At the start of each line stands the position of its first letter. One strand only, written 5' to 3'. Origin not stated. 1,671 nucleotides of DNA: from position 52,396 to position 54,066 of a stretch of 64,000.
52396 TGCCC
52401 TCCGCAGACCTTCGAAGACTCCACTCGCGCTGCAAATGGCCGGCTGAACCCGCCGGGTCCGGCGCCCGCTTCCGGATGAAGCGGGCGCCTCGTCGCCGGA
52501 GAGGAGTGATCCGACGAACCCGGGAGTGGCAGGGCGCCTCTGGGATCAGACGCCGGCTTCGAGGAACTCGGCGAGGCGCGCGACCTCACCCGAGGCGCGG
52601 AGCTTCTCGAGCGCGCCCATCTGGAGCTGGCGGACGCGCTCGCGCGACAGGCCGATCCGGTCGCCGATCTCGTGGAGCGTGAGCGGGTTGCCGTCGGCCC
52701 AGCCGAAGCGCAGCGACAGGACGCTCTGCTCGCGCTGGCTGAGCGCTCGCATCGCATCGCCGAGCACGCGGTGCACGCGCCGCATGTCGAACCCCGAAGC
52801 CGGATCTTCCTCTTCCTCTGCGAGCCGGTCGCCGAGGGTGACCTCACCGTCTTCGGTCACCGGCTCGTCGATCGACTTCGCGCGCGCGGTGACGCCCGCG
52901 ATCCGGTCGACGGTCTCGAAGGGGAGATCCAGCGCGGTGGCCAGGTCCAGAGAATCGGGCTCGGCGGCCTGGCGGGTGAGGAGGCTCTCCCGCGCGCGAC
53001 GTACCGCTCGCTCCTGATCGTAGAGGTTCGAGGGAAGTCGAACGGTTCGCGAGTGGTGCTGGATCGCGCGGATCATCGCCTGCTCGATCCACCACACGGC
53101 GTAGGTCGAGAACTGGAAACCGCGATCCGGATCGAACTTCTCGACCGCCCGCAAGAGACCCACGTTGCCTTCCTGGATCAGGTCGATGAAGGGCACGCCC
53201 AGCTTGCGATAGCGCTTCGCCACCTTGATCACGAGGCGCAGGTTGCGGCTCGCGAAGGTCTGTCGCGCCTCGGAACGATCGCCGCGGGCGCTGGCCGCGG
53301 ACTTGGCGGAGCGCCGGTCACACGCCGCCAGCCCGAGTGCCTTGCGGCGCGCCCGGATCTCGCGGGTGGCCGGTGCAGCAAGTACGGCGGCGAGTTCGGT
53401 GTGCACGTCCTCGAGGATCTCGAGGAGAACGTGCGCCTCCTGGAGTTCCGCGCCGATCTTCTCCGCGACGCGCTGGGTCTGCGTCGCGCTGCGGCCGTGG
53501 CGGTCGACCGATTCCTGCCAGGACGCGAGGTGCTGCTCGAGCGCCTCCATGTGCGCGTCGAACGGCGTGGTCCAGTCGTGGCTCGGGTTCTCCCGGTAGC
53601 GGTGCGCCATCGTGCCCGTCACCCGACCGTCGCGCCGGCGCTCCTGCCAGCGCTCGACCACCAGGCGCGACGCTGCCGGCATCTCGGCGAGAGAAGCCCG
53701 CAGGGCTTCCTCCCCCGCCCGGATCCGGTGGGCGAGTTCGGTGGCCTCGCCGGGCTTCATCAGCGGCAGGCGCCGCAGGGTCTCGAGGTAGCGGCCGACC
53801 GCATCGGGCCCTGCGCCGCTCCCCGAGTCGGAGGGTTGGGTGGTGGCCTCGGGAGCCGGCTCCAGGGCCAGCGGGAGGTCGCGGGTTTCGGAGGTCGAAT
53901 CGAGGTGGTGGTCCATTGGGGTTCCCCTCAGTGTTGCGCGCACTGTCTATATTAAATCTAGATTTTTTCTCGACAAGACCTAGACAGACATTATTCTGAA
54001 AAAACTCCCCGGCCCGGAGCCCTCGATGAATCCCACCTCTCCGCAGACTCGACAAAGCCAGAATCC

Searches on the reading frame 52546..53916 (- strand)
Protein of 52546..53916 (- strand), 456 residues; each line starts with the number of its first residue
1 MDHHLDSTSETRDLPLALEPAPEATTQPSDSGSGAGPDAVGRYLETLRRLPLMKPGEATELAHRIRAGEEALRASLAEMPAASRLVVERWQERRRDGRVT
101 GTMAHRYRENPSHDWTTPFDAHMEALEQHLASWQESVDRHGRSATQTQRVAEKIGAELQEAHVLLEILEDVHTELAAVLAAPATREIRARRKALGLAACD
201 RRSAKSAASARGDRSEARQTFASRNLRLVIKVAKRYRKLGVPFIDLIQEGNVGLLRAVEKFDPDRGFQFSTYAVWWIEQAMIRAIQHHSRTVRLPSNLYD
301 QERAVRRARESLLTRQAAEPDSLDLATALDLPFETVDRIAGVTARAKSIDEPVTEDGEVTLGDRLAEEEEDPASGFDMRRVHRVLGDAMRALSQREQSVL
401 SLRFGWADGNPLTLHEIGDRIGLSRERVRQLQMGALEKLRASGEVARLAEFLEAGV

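Call 10: search_protein_families(library=pfam, proteins=[window:52546-53916:-], max_evalue=0.01)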
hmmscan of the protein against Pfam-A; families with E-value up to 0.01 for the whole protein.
window:52546-53916:- (456 aa): 4 families
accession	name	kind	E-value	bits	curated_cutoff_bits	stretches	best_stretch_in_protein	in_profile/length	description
PF04542.20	Sigma70_r2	-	1.6e-21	76.3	24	1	223-291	3-71/71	Sigma-70 region 2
PF04545.22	Sigma70_r4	-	9.9e-18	63.8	24.1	1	388-441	1-50/50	Sigma-70, region 4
PF04539.22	Sigma70_r3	-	8.5e-06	26.2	25.3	1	304-373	5-75/78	Sigma-70 region 3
PF00140.25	Sigma70_r1_2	-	0.0037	17.6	22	1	38-71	1-34/34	Sigma-70 factor, region 1.2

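Call 11: search_protein_families(library=ncbifam, proteins=[window:52546-53916:-], max_evalue=0.01)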
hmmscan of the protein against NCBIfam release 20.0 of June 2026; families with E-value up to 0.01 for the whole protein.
window:52546-53916:- (456 aa): 50 families (the best 25 are shown)
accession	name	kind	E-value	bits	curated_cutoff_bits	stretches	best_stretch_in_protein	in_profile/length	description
TIGR02997.1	Sig70-cyanoRpoD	subfamily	1.3e-76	257.7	384.5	1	38-440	1-298/298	RNA polymerase sigma factor, RpoD/SigA family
TIGR02394.1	rpoS_proteo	equivalog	1.8e-73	247.5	378.7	1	205-441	36-272/285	RNA polymerase sigma factor RpoS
NF004207.0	PRK05657.1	equivalog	4.7e-69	233.2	394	1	207-441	80-315/329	RNA polymerase sigma factor RpoS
NF041931.2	MzaA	equivalog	2.3e-68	231.7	800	1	37-454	326-716/726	MZA anti-phage system associated sigma-70 family RNA polymerase sigma factor MzaA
NF004208.0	PRK05658.1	equivalog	2.9e-68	231.4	555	2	204-453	380-630/631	RNA polymerase sigma factor RpoD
NF006666.0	PRK09210.1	equivalog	1.6e-64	218.5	572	1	205-453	122-370/370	RNA polymerase sigma factor RpoD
NF005920.0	PRK07921.1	subfamily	1.8e-62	211.2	464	1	213-451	87-326/328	RNA polymerase sigma factor SigB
TIGR02393.1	RpoD_Cterm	equivalog_domain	7.6e-62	209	354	1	217-452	1-237/238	RNA polymerase sigma factor RpoD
NF004561.0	PRK05901.1-3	equivalog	1.9e-58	198.9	582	1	212-452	295-536/537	RNA polymerase sigma factor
NF005643.0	PRK07406.1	equivalog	1.2e-57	195.7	500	1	38-452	87-396/397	RNA polymerase sigma factor RpoD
NF005785.0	PRK07598.1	equivalog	1.2e-56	192.3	554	1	216-454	175-413/415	RNA polymerase sigma factor SigC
NF004560.0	PRK05901.1-1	equivalog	2.9e-55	188.3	711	1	196-444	261-507/516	RNA polymerase sigma factor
NF005642.0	PRK07405.1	subfamily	1.4e-53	182.2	524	1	206-443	72-309/318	RNA polymerase sigma factor SigD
NF004562.0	PRK05901.1-4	equivalog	8.8e-53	179.6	779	1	176-452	275-553/571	RNA polymerase sigma factor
NF004615.0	PRK05949.1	subfamily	1.8e-52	178.3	530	1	209-442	86-317/327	RNA polymerase sigma factor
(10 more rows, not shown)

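Call 37: find_homologous_proteins(query=window:52546-53916:-, max_evalue=1e-30)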
Query window:52546-53916:- (456 aa): 6667 proteins with E <= 1e-30 among 8000 candidates; the best 120 are listed.
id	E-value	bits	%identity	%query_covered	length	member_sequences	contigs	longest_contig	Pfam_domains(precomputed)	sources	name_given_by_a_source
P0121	1.1e-291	985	100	100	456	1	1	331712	PF04545.23,PF04542.21,PF04539.23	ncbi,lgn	ncbi:MAG: sigma-70 family RNA polymerase sigma factor [Myxococcota bacterium]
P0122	4.9e-229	778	81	100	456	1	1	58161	PF04545.23,PF04542.21,PF04539.23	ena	-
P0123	2.0e-127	444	54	96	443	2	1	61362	PF04545.23,PF04542.21,PF04539.23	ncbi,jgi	-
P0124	7.6e-117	409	52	92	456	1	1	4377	PF04545.23,PF04542.21,PF04539.23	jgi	-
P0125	2.0e-102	361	46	95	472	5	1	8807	PF04545.23,PF04542.21,PF04539.23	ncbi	-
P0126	3.0e-101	357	44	99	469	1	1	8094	PF04545.23,PF04542.21,PF04539.23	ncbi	-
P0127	1.4e-100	355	47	92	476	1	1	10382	PF04545.23,PF04542.21,PF04539.23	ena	-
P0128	3.5e-99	351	45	95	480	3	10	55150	PF04545.23,PF04542.21,PF04539.23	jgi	jgi:RNA polymerase sigma factor (sigma-70 family)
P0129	4.6e-97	344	46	93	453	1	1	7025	PF04545.23,PF04542.21,PF04539.23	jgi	jgi:RNA polymerase sigma factor (sigma-70 family)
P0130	5.0e-97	344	46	90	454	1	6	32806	PF04545.23,PF04542.21,PF04539.23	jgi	jgi:RNA polymerase sigma factor (sigma-70 family)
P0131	2.2e-96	341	47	88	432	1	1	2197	PF04545.23,PF04542.21,PF04539.23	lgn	-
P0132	8.0e-96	340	46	90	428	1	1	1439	PF04545.23,PF04542.21,PF04539.23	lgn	-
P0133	5.1e-94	334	43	93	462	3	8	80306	PF04545.23,PF04542.21,PF04539.23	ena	-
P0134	5.6e-94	334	43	93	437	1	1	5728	PF04545.23,PF04542.21,PF04539.23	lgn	-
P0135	2.2e-93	332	42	98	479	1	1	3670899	PF04545.23,PF00140.26,PF04542.21,PF04539.23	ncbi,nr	ncbi:MAG: sigma-70 family RNA polymerase sigma factor [Deltaproteobacteria bacterium]|nr:MAG: sigma-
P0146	4.4e-89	317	45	91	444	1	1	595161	PF04545.23,PF04542.21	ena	-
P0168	6.5e-85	304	43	93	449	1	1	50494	PF04545.23,PF04542.21,PF04539.23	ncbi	ncbi:MAG: sigma-70 family RNA polymerase sigma factor [Myxococcota bacterium]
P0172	2.8e-84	302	42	93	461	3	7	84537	PF04545.23,PF04542.21,PF04539.23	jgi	jgi:RNA polymerase primary sigma factor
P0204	2.4e-81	292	42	91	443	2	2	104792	PF04545.23,PF04542.21,PF04539.23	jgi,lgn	-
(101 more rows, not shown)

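Call 38: find_encoding_contigs(protein=P0128, flank=5000, max_places=1)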
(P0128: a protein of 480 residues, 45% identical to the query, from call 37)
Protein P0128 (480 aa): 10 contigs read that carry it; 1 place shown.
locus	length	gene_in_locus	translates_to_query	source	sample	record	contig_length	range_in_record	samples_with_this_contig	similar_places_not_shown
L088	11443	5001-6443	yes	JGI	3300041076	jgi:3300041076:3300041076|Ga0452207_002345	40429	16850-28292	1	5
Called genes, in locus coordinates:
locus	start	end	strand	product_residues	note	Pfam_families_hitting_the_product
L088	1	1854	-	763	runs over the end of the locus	PF01326:PPDK_N, PF27448:Rph_4th (weak), PF00391:PEP-utilizers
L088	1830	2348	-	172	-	PF01243:PNPOx_N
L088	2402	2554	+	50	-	-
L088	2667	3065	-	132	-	PF04248:NTP_transf_9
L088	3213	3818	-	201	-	PF00255:GSHPx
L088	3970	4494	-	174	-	PF00578:AhpC-TSA, PF08534:Redoxin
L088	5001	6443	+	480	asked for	PF04542:Sigma70_r2, PF04539:Sigma70_r3, PF04545:Sigma70_r4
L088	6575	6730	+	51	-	-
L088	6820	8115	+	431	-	-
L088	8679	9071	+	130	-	PF00072:Response_reg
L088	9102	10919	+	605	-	PF03600:CitMHS, PF02080:TrkA_C, PF00939:Na_sulph_symp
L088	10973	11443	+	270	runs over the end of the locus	PF13189:Cytidylate_kin2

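Call 39: find_encoding_contigs(protein=P0133, flank=5000, max_places=1)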
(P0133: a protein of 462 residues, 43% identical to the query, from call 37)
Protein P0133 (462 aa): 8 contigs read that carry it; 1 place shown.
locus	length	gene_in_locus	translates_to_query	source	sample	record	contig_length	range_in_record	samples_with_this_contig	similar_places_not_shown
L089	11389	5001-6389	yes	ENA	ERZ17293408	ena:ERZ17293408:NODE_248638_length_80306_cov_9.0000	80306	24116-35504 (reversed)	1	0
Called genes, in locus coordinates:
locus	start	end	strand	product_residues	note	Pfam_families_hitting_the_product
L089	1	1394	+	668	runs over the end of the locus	PF02129:Peptidase_S15 (weak), PF20434:BD-FAE, PF00561:Abhydrolase_1 (faint), PF12146:Hydrolase_4 (weak), PF12697:Abhydrolase_6 (weak), PF00326:Peptidase_S9, PF01738:DLH (weak), PF02230:Abhydrolase_2 (faint)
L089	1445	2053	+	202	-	-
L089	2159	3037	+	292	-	PF00892:EamA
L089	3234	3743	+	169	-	-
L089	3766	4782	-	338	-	PF00376:MerR (weak), PF13411:MerR_1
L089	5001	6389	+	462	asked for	PF04542:Sigma70_r2, PF04539:Sigma70_r3 (weak), PF04545:Sigma70_r4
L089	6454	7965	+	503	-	PF01073:3Beta_HSD (weak), PF01370:Epimerase, PF05368:NmrA, PF13460:NAD_binding_10, PF11066:DUF2867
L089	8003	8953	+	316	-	PF04463:2-thiour_desulf, PF08349:DUF1722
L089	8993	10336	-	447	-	PF00067:p450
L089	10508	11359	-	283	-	PF00975:Thioesterase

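Call 40: find_encoding_contigs(protein=P0130, flank=5000, max_places=1)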
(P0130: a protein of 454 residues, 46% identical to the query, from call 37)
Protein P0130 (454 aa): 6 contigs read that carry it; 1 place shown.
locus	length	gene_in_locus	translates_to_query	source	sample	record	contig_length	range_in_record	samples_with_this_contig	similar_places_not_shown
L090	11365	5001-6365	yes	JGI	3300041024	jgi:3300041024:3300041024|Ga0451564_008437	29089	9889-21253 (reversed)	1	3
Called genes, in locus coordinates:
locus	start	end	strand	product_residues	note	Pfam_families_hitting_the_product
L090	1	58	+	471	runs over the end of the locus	PF01370:Epimerase, PF05368:NmrA, PF13460:NAD_binding_10, PF11066:DUF2867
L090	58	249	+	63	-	-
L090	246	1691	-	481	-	-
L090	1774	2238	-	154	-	-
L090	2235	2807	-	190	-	PF04832:SOUL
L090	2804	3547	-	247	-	PF00106:adh_short, PF01370:Epimerase (weak), PF05368:NmrA (faint), PF08659:KR, PF13460:NAD_binding_10, PF13561:adh_short_C2, PF23441:SDR (weak)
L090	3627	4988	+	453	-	PF03109:ABC1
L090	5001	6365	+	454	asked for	PF04542:Sigma70_r2, PF04539:Sigma70_r3, PF04545:Sigma70_r4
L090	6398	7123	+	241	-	PF00561:Abhydrolase_1 (faint), PF12697:Abhydrolase_6 (weak), PF02089:Palm_thioest (weak)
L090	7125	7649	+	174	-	PF00578:AhpC-TSA, PF08534:Redoxin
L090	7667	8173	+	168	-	PF04248:NTP_transf_9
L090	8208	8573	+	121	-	PF00903:Glyoxalase, PF13669:Glyoxalase_4 (faint), PF18029:Glyoxalase_6 (weak)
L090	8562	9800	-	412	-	PF01262:AlaDh_PNT_C (faint), PF07992:Pyr_redox_2, PF13450:NAD_binding_8 (faint), PF00070:Pyr_redox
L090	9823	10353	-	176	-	PF08212:Lipocalin_2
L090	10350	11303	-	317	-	PF00106:adh_short, PF01370:Epimerase (weak), PF13561:adh_short_C2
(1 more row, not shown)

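Call 41: find_encoding_contigs(protein=P0146, flank=5000, max_places=1)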
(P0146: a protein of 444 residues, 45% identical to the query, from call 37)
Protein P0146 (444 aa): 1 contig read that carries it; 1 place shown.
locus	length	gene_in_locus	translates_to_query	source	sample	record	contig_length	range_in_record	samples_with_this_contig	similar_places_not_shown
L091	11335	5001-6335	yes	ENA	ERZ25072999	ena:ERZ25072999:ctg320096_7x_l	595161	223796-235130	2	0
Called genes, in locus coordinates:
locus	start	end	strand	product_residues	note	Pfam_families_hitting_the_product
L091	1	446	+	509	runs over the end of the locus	PF01262:AlaDh_PNT_C (faint), PF01134:GIDA, PF07992:Pyr_redox_2, PF13738:Pyr_redox_3 (weak), PF00070:Pyr_redox, PF02852:Pyr_redox_dim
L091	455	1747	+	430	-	PF02812:ELFV_dehydrog_N, PF00208:ELFV_dehydrog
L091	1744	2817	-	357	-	PF01739:CheR (faint), PF01209:Ubie_methyltran, PF13489:Methyltransf_23, PF13649:Methyltransf_25, PF13847:Methyltransf_31, PF08241:Methyltransf_11, PF08242:Methyltransf_12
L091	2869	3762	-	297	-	PF13411:MerR_1, PF00376:MerR (weak), PF02607:B12-binding_2, PF02310:B12-binding (weak)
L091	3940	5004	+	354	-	PF02353:CMAS, PF05175:MTS, PF13489:Methyltransf_23, PF02390:Methyltransf_4 (faint), PF08241:Methyltransf_11, PF08242:Methyltransf_12, PF13649:Methyltransf_25, PF13847:Methyltransf_31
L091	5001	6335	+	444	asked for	PF04542:Sigma70_r2, PF04545:Sigma70_r4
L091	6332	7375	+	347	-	PF00376:MerR (weak), PF13411:MerR_1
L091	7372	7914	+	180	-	PF13911:AhpC-TSA_2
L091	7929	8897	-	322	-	PF04463:2-thiour_desulf, PF08349:DUF1722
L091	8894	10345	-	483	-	PF01370:Epimerase, PF05368:NmrA, PF13460:NAD_binding_10, PF11066:DUF2867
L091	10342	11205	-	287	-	PF10604:Polyketide_cyc2, PF03364:Polyketide_cyc (faint), PF08327:AHSA1 (faint), PF10604:Polyketide_cyc2 (weak)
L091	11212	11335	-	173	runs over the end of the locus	PF03364:Polyketide_cyc (weak)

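Call 55: search_solved_structures(query=window:52546-53916:-, max_evalue=1e-20, show_alignments=1)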
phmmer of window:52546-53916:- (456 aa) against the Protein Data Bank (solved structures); distinct sequences matched with E-value up to 1e-20: 61 (the best 60 are shown).
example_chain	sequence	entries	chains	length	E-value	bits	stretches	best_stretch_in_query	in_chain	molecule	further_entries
8x6f_E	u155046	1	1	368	1.3e-53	185.6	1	218-452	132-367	RNA polymerase sigma factor SigA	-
7ckq_F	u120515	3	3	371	2e-52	181.7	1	205-453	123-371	RNA polymerase sigma factor SigA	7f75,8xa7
7l7b_F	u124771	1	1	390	3.7e-51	177.6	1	217-452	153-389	RNA polymerase sigma factor SigA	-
8dy7_F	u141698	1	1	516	2.2e-50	175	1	213-451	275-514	RNA polymerase sigma factor SigA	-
8dy9_F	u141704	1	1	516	2.2e-50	175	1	213-451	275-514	RNA polymerase sigma factor SigA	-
7pp4_f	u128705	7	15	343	4.9e-50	173.9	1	203-450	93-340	RNA polymerase sigma factor SigB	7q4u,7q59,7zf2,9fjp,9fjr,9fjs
6bzo_F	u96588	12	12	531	5.4e-50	173.7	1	211-451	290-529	RNA polymerase sigma factor SigA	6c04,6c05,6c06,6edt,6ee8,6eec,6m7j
5uh5_F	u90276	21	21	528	5.5e-50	173.7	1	211-451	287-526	RNA polymerase sigma factor SigA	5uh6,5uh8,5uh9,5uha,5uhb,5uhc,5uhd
7kif_F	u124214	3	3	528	5.5e-50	173.7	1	211-451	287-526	RNA polymerase sigma factor SigA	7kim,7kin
9e7v_F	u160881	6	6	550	5.9e-50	173.6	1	211-451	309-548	RNA polymerase sigma factor SigA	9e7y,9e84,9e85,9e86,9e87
8k60_F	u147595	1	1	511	7.5e-50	173.2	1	213-451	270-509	RNA polymerase principal sigma factor HrdB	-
6omf_F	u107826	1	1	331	1.1e-49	172.7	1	208-441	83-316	RNA polymerase sigma factor RpoS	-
5ipl_F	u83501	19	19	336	1.2e-49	172.5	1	208-441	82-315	RNA polymerase sigma factor RpoS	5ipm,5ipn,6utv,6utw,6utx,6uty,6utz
6kj6_F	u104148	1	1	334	1.4e-49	172.4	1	208-441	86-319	RNA polymerase sigma factor RpoS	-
7vpz_F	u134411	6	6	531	1.4e-49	172.3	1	213-451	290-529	RNA polymerase principal sigma factor HrdB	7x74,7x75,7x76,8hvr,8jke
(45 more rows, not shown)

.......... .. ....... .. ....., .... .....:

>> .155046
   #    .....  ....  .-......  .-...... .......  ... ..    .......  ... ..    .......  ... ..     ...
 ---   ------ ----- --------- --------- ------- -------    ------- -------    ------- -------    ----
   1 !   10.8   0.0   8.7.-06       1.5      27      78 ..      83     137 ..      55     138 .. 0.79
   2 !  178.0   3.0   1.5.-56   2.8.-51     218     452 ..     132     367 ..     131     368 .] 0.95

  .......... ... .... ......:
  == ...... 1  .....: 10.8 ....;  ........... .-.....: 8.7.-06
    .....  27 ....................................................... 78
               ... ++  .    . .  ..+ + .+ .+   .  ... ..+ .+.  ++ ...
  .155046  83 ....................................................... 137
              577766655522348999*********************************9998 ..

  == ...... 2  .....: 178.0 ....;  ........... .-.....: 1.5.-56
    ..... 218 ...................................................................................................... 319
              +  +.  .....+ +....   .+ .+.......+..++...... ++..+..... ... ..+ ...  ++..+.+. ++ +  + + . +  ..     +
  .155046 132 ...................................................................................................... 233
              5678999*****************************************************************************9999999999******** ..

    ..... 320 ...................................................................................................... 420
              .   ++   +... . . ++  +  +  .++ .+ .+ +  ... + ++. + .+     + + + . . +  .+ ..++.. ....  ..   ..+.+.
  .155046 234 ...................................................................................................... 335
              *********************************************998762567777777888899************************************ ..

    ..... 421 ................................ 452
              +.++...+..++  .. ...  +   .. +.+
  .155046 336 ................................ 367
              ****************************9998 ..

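Call 69: find_encoding_contigs(protein=P0168, flank=5000, max_places=1)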
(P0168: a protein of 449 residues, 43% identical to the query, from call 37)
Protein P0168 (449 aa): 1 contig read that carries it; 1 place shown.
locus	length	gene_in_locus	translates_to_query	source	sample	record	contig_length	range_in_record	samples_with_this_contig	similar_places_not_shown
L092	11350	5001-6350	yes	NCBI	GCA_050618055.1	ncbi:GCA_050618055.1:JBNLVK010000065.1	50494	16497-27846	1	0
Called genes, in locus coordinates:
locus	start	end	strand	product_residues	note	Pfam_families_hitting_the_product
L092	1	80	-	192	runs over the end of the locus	PF00440:TetR_N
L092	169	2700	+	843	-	-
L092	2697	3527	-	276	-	PF05721:PhyH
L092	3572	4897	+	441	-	PF00884:Sulfatase, PF01663:Phosphodiest (weak)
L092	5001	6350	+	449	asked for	PF04542:Sigma70_r2, PF04539:Sigma70_r3 (weak), PF04545:Sigma70_r4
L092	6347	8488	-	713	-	PF04879:Molybdop_Fe4S4, PF00384:Molybdopterin, PF01568:Molydop_binding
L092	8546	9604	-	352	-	-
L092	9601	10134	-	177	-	PF03473:MOSC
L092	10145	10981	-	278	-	PF00378:ECH_1, PF16113:ECH_2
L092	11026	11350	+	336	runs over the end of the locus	PF08240:ADH_N, PF00107:ADH_zinc_N, PF13602:ADH_zinc_N_2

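Call 70: find_encoding_contigs(protein=P0172, flank=5000, max_places=1)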
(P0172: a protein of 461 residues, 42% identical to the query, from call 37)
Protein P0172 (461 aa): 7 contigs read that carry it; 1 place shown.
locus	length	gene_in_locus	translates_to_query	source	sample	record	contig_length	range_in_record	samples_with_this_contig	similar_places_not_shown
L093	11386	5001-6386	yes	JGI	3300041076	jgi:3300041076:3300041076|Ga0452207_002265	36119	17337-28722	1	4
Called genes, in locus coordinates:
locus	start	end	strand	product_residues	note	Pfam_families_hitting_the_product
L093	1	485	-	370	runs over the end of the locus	PF11583:AurF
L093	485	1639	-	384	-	-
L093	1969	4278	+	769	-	PF14814:UB2H, PF00912:Transgly, PF00905:Transpeptidase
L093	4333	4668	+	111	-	-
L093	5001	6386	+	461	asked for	PF04542:Sigma70_r2, PF04539:Sigma70_r3, PF04545:Sigma70_r4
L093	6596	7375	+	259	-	PF00691:OmpA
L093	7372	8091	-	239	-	PF13328:HD_4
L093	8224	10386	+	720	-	PF08448:PAS_4 (weak), PF13426:PAS_9 (weak), PF08447:PAS_3, PF00512:HisKA (weak), PF02518:HATPase_c, PF00072:Response_reg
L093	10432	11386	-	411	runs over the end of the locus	PF00067:p450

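Call 71: find_encoding_contigs(protein=P0204, flank=5000, max_places=1)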
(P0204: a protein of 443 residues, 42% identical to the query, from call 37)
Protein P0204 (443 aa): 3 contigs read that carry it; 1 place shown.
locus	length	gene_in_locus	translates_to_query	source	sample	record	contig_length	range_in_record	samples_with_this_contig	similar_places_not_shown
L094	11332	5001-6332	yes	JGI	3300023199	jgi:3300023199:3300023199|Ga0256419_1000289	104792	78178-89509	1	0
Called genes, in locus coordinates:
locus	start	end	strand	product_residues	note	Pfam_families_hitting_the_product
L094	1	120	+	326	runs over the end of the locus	PF04055:Radical_SAM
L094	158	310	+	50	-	-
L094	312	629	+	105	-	-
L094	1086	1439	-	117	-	-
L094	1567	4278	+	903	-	PF13620:CarboxypepD_reg (faint)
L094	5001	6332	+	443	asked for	PF04542:Sigma70_r2, PF04539:Sigma70_r3, PF04545:Sigma70_r4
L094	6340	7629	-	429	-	-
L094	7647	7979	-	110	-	PF04893:Yip1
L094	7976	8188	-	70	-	-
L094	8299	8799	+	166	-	PF04186:FxsA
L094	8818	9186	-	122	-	PF00072:Response_reg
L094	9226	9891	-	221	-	PF13581:HATPase_c_2 (faint), PF02518:HATPase_c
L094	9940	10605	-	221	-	PF00072:Response_reg, PF00196:GerE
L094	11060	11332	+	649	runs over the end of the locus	PF02518:HATPase_c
